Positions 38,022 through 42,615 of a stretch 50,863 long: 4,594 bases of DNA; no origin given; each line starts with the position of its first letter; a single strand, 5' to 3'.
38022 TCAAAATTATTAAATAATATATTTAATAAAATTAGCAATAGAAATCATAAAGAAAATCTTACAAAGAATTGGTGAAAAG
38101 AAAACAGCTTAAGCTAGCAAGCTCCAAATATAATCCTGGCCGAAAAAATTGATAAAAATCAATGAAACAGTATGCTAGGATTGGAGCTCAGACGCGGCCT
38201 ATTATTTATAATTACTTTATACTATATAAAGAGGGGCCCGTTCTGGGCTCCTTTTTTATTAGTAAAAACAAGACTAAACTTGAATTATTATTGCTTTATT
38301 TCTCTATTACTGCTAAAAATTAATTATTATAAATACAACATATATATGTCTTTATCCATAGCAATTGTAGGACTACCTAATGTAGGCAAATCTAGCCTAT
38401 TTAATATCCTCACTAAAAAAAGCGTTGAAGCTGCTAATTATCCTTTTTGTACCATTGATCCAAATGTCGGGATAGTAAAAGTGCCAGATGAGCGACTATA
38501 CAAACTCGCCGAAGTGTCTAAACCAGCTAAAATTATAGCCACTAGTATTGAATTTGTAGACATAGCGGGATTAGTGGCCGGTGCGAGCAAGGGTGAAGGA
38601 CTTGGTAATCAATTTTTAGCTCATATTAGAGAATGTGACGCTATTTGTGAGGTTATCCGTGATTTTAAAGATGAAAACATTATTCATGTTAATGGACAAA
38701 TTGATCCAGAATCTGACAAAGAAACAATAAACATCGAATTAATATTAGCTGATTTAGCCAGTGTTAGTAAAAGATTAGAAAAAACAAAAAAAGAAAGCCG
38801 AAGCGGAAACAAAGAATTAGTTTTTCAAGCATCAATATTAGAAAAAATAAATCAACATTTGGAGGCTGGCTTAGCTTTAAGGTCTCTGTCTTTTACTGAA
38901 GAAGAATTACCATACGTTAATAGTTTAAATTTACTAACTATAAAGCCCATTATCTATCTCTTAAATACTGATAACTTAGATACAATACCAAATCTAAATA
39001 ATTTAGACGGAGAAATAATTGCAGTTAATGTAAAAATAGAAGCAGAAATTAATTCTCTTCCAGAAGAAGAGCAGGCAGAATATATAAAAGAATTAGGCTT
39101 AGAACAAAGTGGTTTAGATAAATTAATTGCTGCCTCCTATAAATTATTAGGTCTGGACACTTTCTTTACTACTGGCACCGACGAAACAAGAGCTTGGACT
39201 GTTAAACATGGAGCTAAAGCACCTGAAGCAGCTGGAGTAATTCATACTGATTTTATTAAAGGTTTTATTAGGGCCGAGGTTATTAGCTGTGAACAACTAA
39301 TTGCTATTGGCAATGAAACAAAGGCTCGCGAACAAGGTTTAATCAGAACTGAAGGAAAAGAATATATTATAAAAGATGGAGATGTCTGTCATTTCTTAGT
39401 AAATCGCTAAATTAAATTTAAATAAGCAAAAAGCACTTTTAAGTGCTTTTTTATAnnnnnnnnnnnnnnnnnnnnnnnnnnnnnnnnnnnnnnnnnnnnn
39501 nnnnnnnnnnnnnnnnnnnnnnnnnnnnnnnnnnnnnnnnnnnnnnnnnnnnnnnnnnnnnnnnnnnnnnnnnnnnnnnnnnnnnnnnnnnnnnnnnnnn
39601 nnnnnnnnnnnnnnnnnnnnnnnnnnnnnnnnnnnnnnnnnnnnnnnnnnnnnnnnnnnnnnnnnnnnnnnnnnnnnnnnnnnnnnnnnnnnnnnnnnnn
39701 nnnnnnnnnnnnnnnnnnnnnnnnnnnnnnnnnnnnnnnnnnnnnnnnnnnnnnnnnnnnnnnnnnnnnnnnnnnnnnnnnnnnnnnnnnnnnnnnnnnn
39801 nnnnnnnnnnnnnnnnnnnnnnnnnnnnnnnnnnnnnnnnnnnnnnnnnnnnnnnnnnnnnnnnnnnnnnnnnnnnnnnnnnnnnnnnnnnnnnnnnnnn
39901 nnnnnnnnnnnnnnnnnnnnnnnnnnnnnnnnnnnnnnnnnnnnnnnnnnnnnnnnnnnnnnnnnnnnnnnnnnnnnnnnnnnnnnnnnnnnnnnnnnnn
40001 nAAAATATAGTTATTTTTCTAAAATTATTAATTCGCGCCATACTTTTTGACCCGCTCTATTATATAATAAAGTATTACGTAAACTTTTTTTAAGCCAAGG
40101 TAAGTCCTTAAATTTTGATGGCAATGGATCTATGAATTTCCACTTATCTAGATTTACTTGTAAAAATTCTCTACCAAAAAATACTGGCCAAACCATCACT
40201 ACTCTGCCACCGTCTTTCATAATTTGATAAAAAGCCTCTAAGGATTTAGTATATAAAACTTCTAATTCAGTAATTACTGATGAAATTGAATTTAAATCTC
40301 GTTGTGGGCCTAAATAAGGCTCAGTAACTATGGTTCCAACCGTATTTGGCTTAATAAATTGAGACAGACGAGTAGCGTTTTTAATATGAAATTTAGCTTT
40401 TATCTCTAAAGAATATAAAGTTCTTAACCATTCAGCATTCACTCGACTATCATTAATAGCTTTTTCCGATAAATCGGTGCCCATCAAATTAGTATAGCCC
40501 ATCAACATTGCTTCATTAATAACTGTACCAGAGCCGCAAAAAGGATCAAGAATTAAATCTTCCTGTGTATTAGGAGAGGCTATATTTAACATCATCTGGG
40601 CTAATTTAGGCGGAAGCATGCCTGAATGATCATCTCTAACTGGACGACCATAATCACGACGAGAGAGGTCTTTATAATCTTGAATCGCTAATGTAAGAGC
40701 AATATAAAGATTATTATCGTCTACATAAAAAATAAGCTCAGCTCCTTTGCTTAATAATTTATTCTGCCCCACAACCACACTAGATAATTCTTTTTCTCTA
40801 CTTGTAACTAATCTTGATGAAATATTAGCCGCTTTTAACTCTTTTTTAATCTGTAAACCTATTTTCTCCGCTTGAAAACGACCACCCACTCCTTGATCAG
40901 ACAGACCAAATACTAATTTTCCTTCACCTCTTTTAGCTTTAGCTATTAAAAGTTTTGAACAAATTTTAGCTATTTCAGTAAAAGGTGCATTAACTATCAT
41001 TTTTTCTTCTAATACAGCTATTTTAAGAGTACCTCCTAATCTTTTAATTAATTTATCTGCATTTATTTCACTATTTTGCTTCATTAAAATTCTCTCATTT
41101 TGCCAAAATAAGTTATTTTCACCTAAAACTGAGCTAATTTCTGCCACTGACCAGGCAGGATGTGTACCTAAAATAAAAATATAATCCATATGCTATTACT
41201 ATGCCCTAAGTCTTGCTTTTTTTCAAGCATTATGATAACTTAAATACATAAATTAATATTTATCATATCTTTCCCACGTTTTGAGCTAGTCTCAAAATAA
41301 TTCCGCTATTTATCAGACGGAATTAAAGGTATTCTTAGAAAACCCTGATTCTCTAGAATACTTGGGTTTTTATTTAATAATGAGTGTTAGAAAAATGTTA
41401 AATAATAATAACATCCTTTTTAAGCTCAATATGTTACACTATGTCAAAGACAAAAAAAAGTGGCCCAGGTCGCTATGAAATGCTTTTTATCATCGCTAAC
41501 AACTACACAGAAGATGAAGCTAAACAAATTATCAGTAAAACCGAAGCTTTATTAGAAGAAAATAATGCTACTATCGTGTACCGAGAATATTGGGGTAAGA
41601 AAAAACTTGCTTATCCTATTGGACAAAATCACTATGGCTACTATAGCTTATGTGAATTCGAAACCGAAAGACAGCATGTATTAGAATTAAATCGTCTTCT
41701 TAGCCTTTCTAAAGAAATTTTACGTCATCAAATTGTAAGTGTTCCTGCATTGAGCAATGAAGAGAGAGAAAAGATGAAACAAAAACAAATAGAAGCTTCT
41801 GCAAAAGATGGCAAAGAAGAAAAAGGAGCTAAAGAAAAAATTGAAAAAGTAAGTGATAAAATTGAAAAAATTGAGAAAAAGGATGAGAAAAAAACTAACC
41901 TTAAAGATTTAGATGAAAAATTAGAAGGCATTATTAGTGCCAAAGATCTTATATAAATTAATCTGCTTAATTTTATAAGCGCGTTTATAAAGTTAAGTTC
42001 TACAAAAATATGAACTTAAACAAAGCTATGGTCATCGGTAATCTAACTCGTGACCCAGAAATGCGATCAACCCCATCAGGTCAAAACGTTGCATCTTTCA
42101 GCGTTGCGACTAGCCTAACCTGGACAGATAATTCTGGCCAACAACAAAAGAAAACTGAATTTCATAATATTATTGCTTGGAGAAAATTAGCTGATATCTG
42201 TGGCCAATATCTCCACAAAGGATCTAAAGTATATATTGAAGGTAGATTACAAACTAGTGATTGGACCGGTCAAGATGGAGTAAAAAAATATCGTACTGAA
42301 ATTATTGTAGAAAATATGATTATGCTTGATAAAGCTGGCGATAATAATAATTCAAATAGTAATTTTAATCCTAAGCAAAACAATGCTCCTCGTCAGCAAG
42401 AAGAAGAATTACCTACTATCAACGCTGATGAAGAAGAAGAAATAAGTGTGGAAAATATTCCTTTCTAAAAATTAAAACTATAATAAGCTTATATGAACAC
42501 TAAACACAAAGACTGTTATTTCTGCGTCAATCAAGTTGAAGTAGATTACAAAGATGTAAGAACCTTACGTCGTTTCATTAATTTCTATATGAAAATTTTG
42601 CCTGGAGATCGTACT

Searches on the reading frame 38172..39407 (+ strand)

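Call 58: search_protein_families(library=pfam, proteins=[window:38172-39407:+], max_evalue=0.00001)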
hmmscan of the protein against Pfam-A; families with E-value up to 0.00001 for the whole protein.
window:38172-39407:+ (412 aa): 3 families
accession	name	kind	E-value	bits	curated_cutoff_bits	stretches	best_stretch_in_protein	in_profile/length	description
PF06071.19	YchF-GTPase_C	-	4.7e-36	123.2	27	1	328-411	1-84/84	Protein of unknown function (DUF933)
PF01926.29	MMR_HSR1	-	3.1e-23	82.5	21.9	1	63-173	2-92/113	50S ribosome-binding GTPase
PF02421.24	FeoB_N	-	4.6e-09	36.4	27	1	62-107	2-47/156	Ferrous iron transport protein B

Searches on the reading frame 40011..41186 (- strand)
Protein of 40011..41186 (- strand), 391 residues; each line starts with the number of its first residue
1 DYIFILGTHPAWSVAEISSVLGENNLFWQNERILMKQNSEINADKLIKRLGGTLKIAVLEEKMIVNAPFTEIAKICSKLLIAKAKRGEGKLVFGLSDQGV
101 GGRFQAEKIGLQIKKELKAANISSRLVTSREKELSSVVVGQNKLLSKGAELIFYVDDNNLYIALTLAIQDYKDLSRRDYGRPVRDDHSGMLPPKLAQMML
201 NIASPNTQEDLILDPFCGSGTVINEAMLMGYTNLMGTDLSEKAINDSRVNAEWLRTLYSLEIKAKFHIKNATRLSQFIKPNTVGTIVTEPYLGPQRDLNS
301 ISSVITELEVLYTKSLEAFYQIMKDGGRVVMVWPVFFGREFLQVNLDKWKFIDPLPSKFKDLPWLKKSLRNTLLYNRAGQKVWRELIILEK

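Call 58: search_protein_families(library=pfam, proteins=[window:40011-41186:-], max_evalue=0.00001)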
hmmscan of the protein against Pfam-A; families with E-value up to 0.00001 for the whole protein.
window:40011-41186:- (391 aa): 2 families
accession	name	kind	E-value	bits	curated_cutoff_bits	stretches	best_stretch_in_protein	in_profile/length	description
PF01170.24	UPF0020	-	5e-14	52.9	22.3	1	185-332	6-165/197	RMKL-like, methyltransferase domain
PF01555.25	N6_N4_Mtase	-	4.1e-09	37.2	26.7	1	175-245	150-217/221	DNA methylase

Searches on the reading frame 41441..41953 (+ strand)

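Call 72: search_protein_families(library=pfam, proteins=[window:41441-41953:+], max_evalue=0.0001)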
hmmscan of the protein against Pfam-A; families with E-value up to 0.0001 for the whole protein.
window:41441-41953:+ (171 aa): 1 family
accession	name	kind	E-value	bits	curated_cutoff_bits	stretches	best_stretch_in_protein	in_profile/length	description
PF01250.22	Ribosomal_S6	-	5.7e-24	84.6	27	1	11-99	1-89/90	Ribosomal protein S6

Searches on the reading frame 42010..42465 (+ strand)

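Call 72: search_protein_families(library=pfam, proteins=[window:42010-42465:+], max_evalue=0.0001)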
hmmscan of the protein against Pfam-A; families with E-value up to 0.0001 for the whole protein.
window:42010-42465:+ (152 aa): 1 family
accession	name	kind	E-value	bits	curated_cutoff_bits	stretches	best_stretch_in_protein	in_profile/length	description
PF00436.31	SSB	-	1.7e-38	131.3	26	1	3-106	1-104/104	Single-strand binding protein family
